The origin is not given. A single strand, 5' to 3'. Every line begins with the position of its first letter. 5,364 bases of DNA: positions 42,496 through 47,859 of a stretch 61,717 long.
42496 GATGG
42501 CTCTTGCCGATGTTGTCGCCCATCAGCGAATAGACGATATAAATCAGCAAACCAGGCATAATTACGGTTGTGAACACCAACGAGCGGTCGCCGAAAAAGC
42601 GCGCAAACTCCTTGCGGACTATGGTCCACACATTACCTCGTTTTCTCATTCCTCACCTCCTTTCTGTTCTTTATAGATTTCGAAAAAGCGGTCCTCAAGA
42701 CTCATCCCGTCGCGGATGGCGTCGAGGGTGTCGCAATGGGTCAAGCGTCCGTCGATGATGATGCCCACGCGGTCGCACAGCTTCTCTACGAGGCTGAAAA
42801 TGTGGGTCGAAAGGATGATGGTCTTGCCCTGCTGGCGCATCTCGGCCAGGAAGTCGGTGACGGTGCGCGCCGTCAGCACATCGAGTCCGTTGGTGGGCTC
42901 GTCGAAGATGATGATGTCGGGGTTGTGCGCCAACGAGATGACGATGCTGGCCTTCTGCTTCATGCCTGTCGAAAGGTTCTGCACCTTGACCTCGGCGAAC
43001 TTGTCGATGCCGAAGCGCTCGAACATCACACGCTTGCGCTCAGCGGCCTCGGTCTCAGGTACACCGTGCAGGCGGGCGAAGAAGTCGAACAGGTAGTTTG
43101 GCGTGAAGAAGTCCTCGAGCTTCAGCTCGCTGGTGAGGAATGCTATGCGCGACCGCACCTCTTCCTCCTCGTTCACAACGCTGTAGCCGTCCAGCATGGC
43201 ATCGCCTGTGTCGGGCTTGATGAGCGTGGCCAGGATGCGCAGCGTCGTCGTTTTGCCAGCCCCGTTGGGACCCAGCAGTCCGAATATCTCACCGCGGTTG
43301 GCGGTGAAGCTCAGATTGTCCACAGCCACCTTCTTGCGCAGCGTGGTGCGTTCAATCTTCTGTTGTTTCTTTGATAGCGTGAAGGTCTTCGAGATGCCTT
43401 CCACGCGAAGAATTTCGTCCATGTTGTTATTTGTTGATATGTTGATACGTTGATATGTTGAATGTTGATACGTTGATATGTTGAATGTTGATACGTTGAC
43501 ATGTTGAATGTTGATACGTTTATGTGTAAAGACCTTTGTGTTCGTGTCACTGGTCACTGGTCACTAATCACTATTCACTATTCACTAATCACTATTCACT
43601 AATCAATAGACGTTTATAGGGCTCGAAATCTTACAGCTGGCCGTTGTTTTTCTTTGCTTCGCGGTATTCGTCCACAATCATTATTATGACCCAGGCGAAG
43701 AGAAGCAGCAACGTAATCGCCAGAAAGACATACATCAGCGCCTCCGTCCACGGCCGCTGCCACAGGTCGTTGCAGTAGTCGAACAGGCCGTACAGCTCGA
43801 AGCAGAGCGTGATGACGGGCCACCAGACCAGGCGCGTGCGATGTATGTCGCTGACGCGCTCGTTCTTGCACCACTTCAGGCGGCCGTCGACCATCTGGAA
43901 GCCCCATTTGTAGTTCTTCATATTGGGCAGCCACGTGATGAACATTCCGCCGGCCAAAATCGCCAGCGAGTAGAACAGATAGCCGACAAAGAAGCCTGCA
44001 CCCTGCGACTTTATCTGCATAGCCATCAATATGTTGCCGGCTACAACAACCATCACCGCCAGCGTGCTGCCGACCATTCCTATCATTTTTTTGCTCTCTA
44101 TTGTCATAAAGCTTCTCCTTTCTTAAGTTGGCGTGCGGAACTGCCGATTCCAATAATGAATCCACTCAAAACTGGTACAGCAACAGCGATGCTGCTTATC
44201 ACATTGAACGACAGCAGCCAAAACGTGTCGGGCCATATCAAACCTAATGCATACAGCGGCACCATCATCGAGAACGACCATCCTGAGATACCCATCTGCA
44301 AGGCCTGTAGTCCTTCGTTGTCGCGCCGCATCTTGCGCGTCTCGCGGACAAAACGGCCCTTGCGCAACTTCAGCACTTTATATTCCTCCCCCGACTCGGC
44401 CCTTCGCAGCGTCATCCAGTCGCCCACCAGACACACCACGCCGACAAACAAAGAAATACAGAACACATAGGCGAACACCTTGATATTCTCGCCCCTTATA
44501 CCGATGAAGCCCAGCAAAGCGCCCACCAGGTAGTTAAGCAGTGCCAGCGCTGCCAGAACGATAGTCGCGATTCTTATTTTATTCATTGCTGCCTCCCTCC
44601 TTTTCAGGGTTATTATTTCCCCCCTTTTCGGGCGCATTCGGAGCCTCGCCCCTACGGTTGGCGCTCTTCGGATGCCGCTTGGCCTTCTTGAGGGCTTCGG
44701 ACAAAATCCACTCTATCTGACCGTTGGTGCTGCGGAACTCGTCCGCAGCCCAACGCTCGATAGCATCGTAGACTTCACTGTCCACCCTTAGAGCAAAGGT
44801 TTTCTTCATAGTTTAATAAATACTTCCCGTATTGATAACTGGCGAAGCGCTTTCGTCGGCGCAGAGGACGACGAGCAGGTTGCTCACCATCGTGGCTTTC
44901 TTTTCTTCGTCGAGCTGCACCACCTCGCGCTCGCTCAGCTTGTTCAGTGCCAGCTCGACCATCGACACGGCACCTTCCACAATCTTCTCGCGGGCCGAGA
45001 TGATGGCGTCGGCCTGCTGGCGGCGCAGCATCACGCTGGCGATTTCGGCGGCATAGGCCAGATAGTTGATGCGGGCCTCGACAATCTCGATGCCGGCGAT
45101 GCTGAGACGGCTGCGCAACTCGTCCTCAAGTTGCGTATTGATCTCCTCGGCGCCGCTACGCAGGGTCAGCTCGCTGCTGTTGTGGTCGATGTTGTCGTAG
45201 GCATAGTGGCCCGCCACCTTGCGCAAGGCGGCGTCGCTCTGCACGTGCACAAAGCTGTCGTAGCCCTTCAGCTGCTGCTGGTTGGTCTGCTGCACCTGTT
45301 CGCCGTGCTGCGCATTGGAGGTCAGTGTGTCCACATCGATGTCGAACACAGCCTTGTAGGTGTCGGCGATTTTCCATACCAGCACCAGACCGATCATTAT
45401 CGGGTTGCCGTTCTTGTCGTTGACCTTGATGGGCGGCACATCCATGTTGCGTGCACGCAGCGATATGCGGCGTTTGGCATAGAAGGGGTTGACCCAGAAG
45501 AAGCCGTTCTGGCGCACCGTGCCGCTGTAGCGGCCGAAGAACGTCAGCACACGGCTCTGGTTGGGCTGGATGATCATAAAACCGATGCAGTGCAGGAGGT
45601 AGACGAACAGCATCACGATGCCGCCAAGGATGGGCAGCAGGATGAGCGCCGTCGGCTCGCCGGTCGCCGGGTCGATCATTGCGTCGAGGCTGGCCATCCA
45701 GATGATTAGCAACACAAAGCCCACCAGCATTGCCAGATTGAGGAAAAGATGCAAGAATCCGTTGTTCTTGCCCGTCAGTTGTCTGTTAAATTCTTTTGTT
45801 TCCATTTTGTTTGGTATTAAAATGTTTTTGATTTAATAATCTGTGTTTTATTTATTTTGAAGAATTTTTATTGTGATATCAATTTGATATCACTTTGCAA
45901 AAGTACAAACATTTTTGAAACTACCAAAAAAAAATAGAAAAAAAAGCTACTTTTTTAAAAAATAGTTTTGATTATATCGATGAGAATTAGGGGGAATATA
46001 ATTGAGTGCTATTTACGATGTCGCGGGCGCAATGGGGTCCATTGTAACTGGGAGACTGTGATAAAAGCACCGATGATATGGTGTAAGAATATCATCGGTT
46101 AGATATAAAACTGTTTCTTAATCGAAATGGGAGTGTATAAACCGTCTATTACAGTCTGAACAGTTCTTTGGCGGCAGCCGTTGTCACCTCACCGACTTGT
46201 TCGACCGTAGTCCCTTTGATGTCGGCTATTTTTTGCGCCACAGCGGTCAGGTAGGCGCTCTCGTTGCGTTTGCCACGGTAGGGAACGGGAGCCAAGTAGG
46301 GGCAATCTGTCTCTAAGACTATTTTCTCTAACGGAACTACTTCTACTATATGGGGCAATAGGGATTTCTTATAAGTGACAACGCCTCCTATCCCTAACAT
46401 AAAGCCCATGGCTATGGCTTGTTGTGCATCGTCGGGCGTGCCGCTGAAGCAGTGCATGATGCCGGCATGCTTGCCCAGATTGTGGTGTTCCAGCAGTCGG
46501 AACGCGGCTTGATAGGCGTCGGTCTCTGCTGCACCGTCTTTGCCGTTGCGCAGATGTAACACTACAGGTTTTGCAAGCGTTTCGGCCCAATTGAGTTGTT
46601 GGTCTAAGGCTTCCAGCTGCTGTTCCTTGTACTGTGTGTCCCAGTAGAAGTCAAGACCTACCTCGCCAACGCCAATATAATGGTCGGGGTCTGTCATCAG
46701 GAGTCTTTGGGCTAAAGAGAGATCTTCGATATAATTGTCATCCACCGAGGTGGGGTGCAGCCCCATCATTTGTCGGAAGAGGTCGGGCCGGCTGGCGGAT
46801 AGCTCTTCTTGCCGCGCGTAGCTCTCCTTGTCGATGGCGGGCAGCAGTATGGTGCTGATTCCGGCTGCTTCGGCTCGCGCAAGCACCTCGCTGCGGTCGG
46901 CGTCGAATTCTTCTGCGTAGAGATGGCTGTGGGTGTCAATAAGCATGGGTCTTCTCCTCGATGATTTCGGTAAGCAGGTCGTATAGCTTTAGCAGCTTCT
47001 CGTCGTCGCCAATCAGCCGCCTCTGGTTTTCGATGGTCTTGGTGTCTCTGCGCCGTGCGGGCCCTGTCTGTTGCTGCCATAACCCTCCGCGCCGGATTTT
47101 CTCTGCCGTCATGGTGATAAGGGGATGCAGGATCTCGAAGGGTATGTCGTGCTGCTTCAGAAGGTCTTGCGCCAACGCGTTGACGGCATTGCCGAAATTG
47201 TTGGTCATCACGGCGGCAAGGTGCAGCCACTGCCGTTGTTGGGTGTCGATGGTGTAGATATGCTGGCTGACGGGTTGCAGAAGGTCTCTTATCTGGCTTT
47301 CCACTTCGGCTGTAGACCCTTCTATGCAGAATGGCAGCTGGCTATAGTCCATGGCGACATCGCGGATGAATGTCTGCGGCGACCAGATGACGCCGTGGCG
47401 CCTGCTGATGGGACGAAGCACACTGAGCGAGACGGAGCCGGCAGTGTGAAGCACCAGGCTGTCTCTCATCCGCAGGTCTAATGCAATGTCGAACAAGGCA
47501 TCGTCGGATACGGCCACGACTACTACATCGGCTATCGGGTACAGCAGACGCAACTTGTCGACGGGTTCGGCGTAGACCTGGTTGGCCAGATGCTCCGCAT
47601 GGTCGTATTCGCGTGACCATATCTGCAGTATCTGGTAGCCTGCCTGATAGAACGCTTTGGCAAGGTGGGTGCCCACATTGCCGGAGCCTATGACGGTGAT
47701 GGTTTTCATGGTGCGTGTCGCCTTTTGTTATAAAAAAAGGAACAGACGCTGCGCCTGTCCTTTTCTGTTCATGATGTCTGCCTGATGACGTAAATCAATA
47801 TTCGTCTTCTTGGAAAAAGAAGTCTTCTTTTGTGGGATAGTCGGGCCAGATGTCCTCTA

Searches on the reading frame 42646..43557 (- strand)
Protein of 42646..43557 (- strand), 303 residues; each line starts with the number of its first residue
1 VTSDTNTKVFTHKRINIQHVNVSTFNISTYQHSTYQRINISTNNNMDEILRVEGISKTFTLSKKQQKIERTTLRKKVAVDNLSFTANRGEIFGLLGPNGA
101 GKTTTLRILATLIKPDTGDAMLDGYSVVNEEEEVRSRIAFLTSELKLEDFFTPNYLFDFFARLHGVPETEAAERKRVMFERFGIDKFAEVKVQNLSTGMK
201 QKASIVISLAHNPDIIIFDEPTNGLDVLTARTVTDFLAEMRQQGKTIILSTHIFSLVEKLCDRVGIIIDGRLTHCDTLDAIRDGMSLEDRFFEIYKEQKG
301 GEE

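Call 86: search_protein_families(library=pfam, proteins=[window:42646-43557:-], max_evalue=0.0001)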
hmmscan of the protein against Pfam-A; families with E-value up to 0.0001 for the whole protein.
window:42646-43557:- (303 aa): 2 families
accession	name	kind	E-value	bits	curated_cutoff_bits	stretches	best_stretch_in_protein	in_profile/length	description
PF00005.33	ABC_tran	-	5.6e-28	98.7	25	1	80-223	2-137/137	ABC transporter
PF13304.12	AAA_21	-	1e-14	55.8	27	1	189-253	232-299/304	AAA domain, putative AbiEii toxin, Type IV TA system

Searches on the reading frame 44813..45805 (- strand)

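Call 86: search_protein_families(library=pfam, proteins=[window:44813-45805:-], max_evalue=0.0001)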
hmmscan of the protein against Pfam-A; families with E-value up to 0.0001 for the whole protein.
window:44813-45805:- (330 aa): 1 family
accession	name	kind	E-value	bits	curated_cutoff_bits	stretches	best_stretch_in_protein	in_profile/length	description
PF01145.31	Band_7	-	2e-22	80.5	23.6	1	78-275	2-171/176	SPFH domain / Band 7 family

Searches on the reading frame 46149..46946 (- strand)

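Call 86: search_protein_families(library=pfam, proteins=[window:46149-46946:-], max_evalue=0.0001)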
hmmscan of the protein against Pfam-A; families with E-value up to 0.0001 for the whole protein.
window:46149-46946:- (265 aa): 1 family
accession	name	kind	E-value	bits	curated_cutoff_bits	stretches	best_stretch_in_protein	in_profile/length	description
PF01026.27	TatD_DNase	-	1.5e-64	218.2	27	1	3-264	1-253/253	TatD related DNase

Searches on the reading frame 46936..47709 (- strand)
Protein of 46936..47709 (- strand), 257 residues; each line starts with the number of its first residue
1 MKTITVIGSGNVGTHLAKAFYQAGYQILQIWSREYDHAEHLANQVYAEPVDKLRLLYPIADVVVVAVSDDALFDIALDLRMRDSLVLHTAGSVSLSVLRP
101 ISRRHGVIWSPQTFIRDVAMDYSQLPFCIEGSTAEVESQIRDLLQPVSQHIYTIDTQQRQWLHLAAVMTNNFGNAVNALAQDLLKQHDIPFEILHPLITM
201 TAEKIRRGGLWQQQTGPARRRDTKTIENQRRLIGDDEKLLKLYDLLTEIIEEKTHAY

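Call 86: search_protein_families(library=pfam, proteins=[window:46936-47709:-], max_evalue=0.0001)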
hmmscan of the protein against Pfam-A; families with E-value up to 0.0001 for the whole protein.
window:46936-47709:- (257 aa): 7 families
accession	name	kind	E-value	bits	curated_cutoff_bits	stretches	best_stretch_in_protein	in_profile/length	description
PF10728.14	DUF2520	-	1.6e-30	105.9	25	1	126-248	2-123/125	Domain of unknown function (DUF2520)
PF03807.23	F420_oxidored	-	3.5e-09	37.6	21.6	1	3-79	1-79/94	NADP oxidoreductase coenzyme F420-dependent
PF01488.26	Shikimate_DH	-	4.3e-08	33.8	24.3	1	2-69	13-85/138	Shikimate / quinate 5-dehydrogenase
PF10727.15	Rossmann-like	-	5.5e-06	26.6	23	1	4-105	17-123/131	Rossmann-like domain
PF01408.29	GFO_IDH_MocA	-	2.7e-05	25.3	24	1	4-79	3-82/120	Oxidoreductase family, NAD-binding Rossmann fold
PF03446.21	NAD_binding_2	-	7.1e-05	23.3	21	0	3-71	1-67/161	NAD binding domain of 6-phosphogluconate dehydrogenase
PF01210.29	NAD_Gly3P_dh_N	-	9.1e-05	22.9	23.1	0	4-44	2-41/158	NAD-dependent glycerol-3-phosphate dehydrogenase N-terminus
